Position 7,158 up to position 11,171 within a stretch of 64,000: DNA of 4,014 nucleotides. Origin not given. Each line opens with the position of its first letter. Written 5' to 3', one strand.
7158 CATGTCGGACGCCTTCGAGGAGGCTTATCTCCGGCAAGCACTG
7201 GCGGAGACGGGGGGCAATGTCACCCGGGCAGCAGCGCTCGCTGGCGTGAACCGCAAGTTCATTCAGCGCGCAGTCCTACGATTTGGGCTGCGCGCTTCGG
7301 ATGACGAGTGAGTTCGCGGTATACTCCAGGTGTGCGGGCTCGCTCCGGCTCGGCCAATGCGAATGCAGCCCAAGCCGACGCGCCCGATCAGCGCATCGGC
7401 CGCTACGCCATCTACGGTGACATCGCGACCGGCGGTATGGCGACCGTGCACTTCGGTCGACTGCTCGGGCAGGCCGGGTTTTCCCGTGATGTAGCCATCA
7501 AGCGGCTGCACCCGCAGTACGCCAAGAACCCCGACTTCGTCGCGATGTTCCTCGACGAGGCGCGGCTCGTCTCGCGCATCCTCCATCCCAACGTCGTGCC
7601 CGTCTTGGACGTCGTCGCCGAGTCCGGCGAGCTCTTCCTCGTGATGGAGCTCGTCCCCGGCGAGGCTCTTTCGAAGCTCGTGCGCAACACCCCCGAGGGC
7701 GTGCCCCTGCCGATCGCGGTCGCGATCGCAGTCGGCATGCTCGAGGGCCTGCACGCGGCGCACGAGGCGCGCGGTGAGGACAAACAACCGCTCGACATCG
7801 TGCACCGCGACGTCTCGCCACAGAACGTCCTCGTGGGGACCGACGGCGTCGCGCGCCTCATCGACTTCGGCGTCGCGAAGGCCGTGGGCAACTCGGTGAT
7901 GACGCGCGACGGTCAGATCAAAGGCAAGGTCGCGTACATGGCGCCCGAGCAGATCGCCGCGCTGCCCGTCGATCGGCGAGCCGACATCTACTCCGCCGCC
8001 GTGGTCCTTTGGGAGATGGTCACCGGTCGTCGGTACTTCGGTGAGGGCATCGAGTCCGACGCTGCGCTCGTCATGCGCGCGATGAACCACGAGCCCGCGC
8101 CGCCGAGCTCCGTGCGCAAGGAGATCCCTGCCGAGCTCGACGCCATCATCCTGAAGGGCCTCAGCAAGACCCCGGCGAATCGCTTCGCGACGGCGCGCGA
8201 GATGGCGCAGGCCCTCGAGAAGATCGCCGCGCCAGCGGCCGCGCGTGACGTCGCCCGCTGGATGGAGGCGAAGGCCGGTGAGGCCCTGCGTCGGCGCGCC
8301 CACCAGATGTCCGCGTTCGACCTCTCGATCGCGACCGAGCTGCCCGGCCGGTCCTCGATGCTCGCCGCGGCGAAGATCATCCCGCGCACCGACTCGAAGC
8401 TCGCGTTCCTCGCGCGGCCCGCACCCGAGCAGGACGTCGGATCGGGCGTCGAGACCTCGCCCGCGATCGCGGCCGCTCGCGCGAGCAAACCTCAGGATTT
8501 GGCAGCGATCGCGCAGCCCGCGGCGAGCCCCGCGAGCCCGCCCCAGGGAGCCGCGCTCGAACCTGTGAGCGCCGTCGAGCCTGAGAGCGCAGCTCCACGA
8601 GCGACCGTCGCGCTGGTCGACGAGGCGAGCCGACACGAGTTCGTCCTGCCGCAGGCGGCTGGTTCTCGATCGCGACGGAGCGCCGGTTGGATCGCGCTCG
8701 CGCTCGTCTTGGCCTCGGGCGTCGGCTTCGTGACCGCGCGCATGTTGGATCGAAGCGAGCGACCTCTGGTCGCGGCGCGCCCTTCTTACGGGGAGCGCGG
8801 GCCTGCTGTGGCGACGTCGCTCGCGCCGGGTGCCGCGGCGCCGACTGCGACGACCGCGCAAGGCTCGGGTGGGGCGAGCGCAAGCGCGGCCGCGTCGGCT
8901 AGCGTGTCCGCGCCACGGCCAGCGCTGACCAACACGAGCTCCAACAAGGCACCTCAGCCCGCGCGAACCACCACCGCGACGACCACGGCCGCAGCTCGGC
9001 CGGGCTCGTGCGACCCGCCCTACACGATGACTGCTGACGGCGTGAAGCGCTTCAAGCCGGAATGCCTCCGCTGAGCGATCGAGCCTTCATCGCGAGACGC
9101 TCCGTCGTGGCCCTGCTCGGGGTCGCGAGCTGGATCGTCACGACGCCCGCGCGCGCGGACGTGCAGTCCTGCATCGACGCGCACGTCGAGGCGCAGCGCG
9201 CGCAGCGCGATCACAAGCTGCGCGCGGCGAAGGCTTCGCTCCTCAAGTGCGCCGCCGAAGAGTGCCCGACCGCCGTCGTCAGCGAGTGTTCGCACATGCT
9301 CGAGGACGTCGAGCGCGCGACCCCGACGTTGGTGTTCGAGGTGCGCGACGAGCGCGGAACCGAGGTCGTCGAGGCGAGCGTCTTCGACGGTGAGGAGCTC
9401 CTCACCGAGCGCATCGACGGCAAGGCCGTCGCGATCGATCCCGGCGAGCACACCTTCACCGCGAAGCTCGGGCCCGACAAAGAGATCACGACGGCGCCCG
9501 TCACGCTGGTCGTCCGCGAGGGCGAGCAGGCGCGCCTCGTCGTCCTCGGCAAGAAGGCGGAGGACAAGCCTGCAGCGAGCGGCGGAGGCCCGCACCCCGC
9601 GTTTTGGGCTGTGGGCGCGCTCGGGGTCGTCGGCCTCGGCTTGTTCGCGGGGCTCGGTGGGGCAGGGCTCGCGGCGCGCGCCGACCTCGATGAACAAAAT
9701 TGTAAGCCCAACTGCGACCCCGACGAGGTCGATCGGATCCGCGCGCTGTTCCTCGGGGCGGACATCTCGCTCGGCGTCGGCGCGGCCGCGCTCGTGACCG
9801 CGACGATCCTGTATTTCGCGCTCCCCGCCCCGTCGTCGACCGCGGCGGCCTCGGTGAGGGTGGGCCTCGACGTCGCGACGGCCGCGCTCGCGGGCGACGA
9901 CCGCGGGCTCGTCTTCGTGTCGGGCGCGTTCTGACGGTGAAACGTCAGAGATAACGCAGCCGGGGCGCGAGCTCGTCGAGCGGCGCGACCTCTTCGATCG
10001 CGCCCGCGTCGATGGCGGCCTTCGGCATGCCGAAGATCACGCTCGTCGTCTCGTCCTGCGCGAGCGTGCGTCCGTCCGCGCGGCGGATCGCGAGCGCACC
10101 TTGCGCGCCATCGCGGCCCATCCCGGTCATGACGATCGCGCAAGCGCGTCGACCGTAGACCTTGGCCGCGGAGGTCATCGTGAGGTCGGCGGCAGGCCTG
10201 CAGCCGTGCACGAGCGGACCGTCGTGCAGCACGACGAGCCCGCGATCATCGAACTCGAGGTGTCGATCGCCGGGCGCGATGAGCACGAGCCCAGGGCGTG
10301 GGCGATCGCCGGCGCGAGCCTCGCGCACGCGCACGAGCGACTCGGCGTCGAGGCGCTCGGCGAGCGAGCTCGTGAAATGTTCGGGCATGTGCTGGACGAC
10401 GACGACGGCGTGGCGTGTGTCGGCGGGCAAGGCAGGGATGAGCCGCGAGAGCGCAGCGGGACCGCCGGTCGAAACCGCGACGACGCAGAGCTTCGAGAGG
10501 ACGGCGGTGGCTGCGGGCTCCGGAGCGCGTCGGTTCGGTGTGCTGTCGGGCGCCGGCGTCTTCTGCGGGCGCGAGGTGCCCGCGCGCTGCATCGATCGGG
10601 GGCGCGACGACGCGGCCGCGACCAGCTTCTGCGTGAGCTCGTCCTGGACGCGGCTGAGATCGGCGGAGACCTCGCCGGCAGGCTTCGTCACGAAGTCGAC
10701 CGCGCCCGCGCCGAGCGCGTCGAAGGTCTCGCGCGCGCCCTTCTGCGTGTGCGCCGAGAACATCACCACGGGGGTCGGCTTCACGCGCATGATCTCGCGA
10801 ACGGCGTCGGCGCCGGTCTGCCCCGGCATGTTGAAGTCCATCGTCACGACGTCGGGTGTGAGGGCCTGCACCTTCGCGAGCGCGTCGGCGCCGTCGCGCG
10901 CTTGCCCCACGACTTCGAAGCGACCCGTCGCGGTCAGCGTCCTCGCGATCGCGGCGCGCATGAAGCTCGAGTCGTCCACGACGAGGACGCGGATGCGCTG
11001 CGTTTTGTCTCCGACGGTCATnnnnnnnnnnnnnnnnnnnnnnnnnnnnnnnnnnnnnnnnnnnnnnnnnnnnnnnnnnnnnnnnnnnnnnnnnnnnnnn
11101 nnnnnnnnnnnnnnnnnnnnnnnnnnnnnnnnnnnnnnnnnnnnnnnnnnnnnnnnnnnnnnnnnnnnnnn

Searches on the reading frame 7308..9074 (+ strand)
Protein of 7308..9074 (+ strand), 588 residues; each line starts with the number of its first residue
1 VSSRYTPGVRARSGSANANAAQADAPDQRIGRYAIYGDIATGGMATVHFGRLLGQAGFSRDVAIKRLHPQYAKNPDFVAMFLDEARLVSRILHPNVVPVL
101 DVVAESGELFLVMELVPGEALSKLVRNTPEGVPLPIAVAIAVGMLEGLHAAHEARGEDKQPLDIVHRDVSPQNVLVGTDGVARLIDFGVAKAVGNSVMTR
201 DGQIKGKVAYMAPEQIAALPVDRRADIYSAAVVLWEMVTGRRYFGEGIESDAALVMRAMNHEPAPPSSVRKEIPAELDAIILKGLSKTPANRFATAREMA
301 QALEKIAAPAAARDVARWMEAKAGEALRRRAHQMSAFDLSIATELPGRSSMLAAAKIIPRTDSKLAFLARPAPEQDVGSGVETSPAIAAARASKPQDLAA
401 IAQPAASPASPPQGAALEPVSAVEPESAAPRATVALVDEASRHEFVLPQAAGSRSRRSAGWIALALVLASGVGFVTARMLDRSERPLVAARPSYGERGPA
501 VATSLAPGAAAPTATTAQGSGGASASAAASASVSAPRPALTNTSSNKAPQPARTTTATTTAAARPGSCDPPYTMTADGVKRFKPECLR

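Call 7: search_protein_families(library=pfam, proteins=[window:7308-9074:+], max_evalue=0.01)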
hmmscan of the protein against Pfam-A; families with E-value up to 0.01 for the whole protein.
window:7308-9074:+ (588 aa): 5 families
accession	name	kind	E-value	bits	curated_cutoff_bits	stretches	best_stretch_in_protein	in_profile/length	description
PF00069.31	Pkinase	-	7e-35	121.1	31.7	1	56-299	21-257/263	Protein kinase domain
PF07714.23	PK_Tyr_Ser-Thr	-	1.3e-30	107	23.1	1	38-293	6-249/258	Protein tyrosine and serine/threonine kinase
PF01636.29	APH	-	4.5e-05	23.7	23.2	0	145-190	151-197/239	Phosphotransferase enzyme family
PF03109.22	ABC1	-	0.00097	18.8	22.9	0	161-194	185-218/244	ABC1 atypical kinase-like domain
PF17667.7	Pkinase_fungal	-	0.0024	17.1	24.1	1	162-216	306-365/387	Fungal protein kinase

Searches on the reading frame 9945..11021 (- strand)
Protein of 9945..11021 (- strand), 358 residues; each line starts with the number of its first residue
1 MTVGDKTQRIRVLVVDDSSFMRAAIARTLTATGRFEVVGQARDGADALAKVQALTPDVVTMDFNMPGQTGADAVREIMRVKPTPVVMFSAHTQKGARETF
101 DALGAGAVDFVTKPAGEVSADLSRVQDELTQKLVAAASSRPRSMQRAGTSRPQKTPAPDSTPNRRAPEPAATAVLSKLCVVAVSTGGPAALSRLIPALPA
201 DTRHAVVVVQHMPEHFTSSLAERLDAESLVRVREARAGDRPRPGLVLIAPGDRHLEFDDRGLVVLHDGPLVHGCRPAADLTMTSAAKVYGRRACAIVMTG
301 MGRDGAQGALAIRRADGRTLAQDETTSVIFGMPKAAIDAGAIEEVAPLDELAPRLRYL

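Call 6: search_protein_families(library=pfam, proteins=[window:9945-11021:-], max_evalue=0.01)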
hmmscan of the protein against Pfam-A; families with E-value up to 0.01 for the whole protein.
window:9945-11021:- (358 aa): 2 families
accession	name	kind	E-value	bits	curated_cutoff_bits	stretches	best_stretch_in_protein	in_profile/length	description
PF01339.22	CheB_methylest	-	1.4e-62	211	24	1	180-355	2-174/174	CheB methylesterase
PF00072.30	Response_reg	-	7.3e-23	81.3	30.2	1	12-116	1-102/111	Response regulator receiver domain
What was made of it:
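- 9945..11021 (-): CheB methylesterase with an N-terminal REC, 358 aa. Intact. ATGA overlap with the cyclase stop. Pfam CheB_methylest 211 bits and REC 81 bits (call 6).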

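Call 52: list_cluster_members(proteins=[P0001, window:9945-11021:-, window:18801-19334:-])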
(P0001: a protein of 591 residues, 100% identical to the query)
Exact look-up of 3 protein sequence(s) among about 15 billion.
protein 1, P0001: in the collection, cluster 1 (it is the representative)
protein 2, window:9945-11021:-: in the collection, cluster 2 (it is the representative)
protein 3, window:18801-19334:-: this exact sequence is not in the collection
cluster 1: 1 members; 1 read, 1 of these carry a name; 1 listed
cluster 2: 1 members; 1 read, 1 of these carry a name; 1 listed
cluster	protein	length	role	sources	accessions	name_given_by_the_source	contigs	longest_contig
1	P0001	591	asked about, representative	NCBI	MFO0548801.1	MAG: response regulator [Polyangiaceae bacterium]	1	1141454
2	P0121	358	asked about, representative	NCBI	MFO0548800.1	MAG: chemotaxis response regulator protein-glutamate methylesterase [Polyangiaceae ...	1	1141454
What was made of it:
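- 9945..11021 (-): MFO0548800.1 (call 52).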
